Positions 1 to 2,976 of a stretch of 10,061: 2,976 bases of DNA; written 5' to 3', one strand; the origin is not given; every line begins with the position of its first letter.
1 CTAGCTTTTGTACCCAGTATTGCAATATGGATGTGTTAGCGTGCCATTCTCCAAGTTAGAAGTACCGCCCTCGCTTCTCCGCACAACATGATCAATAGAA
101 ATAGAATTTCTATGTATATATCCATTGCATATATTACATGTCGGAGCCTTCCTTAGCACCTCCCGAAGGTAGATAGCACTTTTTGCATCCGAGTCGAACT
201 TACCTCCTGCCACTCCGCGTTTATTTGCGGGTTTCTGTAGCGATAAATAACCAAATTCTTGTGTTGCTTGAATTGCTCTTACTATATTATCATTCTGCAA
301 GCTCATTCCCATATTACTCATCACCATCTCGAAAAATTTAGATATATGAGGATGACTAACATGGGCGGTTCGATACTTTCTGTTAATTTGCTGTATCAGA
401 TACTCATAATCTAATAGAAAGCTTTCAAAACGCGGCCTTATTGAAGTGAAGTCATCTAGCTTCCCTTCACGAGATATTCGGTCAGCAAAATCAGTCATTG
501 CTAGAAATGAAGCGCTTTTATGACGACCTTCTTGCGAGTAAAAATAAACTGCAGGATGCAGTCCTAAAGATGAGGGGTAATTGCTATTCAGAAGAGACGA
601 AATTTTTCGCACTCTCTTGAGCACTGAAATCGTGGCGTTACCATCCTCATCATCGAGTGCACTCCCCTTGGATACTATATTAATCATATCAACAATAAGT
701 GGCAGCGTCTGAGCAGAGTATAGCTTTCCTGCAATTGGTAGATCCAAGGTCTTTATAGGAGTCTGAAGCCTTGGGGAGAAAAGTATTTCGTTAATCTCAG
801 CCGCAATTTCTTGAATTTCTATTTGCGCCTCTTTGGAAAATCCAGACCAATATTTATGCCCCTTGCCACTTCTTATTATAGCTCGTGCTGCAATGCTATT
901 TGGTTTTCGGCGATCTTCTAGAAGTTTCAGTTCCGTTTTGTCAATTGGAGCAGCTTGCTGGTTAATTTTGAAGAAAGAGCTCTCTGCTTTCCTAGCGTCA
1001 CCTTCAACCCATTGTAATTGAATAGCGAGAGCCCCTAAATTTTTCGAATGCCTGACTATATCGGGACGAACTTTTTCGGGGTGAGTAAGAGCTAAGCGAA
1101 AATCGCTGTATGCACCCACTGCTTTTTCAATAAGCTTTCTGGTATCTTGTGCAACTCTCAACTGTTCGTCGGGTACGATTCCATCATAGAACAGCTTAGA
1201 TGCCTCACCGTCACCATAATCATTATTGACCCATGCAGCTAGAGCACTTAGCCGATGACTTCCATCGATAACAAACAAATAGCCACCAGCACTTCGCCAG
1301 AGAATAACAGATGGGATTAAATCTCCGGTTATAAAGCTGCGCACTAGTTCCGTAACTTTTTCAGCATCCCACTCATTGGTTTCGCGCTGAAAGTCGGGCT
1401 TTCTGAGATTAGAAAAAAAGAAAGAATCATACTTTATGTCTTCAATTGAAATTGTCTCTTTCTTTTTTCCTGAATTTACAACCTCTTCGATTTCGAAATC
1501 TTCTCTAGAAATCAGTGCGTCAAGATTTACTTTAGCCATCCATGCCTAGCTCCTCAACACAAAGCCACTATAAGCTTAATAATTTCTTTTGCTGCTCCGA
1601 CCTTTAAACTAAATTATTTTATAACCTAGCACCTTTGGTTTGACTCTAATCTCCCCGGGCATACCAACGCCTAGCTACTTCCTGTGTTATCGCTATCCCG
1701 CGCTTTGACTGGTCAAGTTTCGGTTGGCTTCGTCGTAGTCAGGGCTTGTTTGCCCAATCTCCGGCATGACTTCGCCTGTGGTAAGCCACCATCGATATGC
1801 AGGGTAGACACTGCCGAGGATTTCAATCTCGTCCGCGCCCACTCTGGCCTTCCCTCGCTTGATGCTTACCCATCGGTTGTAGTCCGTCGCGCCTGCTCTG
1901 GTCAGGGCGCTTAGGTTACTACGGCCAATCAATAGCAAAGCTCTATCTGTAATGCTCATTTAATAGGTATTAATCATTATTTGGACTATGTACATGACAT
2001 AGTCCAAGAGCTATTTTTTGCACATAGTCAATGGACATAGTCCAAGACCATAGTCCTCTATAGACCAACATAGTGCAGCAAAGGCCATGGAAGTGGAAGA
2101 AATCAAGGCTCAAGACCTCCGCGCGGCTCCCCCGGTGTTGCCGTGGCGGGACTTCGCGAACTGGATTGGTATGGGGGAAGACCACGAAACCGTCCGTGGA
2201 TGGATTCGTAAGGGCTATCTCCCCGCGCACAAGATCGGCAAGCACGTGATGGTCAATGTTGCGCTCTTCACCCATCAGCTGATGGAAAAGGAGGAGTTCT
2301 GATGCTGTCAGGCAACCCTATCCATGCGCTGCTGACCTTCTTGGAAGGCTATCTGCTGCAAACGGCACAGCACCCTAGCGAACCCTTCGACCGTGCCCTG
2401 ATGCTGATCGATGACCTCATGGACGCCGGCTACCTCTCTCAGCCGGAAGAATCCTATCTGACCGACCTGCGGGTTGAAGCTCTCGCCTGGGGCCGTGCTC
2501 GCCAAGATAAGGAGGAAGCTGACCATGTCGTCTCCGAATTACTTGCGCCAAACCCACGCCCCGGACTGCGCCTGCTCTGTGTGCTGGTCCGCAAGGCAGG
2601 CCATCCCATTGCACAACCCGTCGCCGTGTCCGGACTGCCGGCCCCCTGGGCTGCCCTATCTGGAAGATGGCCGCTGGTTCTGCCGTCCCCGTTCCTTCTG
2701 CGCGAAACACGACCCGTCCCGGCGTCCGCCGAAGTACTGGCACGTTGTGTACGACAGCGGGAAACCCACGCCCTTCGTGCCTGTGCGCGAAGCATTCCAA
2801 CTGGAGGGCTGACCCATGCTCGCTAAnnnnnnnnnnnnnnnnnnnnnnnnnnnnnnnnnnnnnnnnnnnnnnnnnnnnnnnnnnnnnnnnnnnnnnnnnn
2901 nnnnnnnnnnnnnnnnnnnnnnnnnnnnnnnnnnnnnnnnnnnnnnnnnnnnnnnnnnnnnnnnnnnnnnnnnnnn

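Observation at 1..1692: Low-GC cargo gene encoding a ParB-like (DGSHR) + HNH nuclease at the Pf prophage accessory hotspot: a candidate single-gene defence system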

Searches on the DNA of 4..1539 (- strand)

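Call 95: search_dna_similar(query=L123:4980-6533:+, collection=ecoli_genomes, mode=distant, max_rows=12)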
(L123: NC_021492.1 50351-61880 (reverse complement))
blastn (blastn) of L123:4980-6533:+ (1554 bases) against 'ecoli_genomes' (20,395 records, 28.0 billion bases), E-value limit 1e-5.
Records with a match: 54; places in all: 54; records where one place covers at least 80% of the query: 0.
Genomes with a match: 54 of 5426; with a place that covers at least 80% of the query: 0. Places per genome that has any: lowest 1, median 1, highest 1. On chromosomes: 54 places; on plasmids: 0.
Best place of each record, by identity: 60-80% 54.
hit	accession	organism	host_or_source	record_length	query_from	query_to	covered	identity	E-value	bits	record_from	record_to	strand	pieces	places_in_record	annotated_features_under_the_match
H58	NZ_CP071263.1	Escherichia coli strain MEI003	Outdoors environment of a veterinary ...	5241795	144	1553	50%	71.5%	8e-55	385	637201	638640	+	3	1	GmrSD restriction endonuclease domain-containing protein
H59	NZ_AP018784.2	Escherichia coli strain SK1144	-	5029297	144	1553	50%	71.4%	8e-55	381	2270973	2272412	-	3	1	GmrSD restriction endonuclease domain-containing protein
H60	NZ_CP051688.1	Escherichia coli strain SCU-387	Homo sapiens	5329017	144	1553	50%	71.4%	8e-55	381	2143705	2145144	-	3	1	GmrSD restriction endonuclease domain-containing protein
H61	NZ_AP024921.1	Escherichia coli O145:H28 strain 12E115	Homo sapiens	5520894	144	1553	50%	71.4%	8e-55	381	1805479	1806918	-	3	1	GmrSD restriction endonuclease domain-containing protein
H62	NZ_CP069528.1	Escherichia coli strain FDAARGOS_1252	Homo sapiens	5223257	144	1553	50%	71.4%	8e-55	381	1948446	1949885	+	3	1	GmrSD restriction endonuclease domain-containing protein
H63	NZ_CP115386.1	Escherichia coli strain CUVET20-PYO2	dog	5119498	144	1553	50%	71.4%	8e-55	381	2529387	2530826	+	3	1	GmrSD restriction endonuclease domain-containing protein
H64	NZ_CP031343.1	Escherichia coli O145 strain RM10425-C1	cattle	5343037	144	1553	50%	71.2%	8e-55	376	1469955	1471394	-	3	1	GmrSD restriction endonuclease domain-containing protein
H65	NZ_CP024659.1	Escherichia coli strain RM9872-C1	cattle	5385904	144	1553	50%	71.2%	8e-55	376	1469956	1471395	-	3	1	GmrSD restriction endonuclease domain-containing protein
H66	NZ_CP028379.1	Escherichia coli O145 str. RM9872 strain RM9872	Bos taurus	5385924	144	1553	50%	71.2%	8e-55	376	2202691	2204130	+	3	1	GmrSD restriction endonuclease domain-containing protein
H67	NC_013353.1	Escherichia coli O103:H2 str. 12009 strain 12009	-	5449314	144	1553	50%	71.2%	8e-55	376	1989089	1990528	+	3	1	GmrSD restriction endonuclease domain-containing protein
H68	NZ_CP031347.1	Escherichia coli O145 strain RM9873-C1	cattle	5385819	144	1553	50%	71.2%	8e-55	376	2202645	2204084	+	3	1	GmrSD restriction endonuclease domain-containing protein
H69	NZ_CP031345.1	Escherichia coli O145 strain RM12367-C1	creek water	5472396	144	1553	50%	71.2%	8e-55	376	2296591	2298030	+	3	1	GmrSD restriction endonuclease domain-containing protein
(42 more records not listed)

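Call 96: get_annotated_region(hit=H67, flank=9000)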
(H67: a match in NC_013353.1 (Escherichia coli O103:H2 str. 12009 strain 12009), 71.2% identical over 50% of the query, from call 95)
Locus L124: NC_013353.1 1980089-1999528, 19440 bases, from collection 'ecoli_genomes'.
description: Escherichia coli O103:H2 str. 12009, complete sequence
organism: Escherichia coli O103:H2 str. 12009 strain 12009 (NCBI taxid 585395)
replicon: chromosome; assembly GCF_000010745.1
host: -; source: -; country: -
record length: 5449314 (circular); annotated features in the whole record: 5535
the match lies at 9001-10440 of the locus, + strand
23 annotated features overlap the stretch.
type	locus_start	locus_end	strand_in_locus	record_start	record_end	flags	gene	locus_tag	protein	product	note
CDS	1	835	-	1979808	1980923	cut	-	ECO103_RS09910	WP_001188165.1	hypothetical protein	-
CDS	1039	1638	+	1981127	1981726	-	-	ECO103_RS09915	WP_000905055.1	recombinase family protein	-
CDS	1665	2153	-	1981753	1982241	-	-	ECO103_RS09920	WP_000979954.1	phage tail protein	-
CDS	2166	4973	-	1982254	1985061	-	-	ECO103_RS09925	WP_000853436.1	phage tail tape measure protein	-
CDS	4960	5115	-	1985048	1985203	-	-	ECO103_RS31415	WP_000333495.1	GpE family phage tail protein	-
CDS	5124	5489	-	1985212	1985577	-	-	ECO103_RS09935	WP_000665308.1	tail protein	-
CDS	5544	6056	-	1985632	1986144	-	-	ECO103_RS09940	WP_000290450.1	phage major tail tube protein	-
CDS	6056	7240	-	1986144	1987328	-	-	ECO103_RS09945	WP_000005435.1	phage tail sheath subtilisin-like domain-containing protein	-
CDS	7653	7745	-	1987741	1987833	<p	-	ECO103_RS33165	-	hypothetical protein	incomplete; partial in the middle of a contig; missing C-terminus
CDS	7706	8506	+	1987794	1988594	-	-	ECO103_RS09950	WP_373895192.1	contractile injection system protein, VgrG/Pvc8 family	-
CDS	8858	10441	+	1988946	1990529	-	-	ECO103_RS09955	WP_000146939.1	GmrSD restriction endonuclease domain-containing protein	-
CDS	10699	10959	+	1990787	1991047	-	-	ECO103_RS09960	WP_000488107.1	ogr/Delta-like zinc finger family protein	-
CDS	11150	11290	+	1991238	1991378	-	-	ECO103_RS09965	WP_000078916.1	Hok/Gef family protein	-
CDS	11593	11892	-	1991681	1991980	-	ihfA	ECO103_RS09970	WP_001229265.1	integration host factor subunit alpha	-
CDS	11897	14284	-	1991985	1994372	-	pheT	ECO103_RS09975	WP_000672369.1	phenylalanine--tRNA ligase subunit beta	-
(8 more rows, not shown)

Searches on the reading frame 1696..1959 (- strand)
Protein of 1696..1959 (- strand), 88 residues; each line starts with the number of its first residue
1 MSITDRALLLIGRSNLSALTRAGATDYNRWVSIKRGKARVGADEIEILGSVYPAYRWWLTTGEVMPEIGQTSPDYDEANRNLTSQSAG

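Call 3: search_protein_families(library=pfam, proteins=[window:1696-1959:-], max_evalue=0.1)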
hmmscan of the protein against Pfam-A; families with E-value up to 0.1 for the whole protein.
window:1696-1959:- (88 aa): 0 families

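Call 15: search_protein_families(library=phrogs, proteins=[window:1696-1959:-], max_evalue=0.01)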
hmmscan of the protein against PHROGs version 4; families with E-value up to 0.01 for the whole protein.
window:1696-1959:- (88 aa): 3 families
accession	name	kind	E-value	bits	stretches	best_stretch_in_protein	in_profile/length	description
phrog_37130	-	unknown function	1.5e-39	134.3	1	40-88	1-49/49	-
phrog_147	-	transcription regulation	4.7e-24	85.7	1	1-84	3-91/100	transcriptional regulator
phrog_26333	-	unknown function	0.0045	18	1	22-85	4-67/159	-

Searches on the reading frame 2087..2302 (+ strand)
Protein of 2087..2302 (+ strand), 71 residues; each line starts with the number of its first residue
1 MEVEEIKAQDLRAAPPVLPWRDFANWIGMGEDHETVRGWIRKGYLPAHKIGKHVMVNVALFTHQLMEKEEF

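Call 3: search_protein_families(library=pfam, proteins=[window:2087-2302:+], max_evalue=0.1)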
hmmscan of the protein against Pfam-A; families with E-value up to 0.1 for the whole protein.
window:2087-2302:+ (71 aa): 1 family
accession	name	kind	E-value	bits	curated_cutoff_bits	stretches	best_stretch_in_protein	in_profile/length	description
PF12728.13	HTH_17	-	4.2e-05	24.2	27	1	33-57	15-39/51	Helix-turn-helix domain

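Call 15: search_protein_families(library=phrogs, proteins=[window:2087-2302:+], max_evalue=0.01)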
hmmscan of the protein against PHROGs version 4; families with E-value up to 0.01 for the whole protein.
window:2087-2302:+ (71 aa): 3 families
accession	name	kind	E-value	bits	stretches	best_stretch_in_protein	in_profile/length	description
phrog_1864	-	unknown function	8.6e-39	132.3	1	1-71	1-72/73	-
phrog_2951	-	unknown function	5e-07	30.7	1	7-64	17-74/90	-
phrog_575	-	integration and excision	5.3e-05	24.3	1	13-68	9-66/71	Cox-like excisionase and repressor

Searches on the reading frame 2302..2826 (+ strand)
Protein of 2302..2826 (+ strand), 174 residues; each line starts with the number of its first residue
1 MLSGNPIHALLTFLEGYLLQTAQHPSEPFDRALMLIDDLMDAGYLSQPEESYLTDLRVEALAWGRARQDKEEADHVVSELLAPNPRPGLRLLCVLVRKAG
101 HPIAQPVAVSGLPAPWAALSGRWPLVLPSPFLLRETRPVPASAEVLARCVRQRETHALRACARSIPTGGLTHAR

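Call 3: search_protein_families(library=pfam, proteins=[window:2302-2826:+], max_evalue=0.1)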
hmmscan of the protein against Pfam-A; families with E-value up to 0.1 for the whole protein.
window:2302-2826:+ (174 aa): 0 families

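Call 15: search_protein_families(library=phrogs, proteins=[window:2302-2826:+], max_evalue=0.01)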
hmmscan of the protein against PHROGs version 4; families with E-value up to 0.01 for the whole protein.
window:2302-2826:+ (174 aa): 2 families
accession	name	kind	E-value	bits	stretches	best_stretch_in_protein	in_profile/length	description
phrog_4515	-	unknown function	1.5e-118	394.9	1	1-174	51-224/224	-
phrog_25256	-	unknown function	1.9e-45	154.3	1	78-169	7-98/98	-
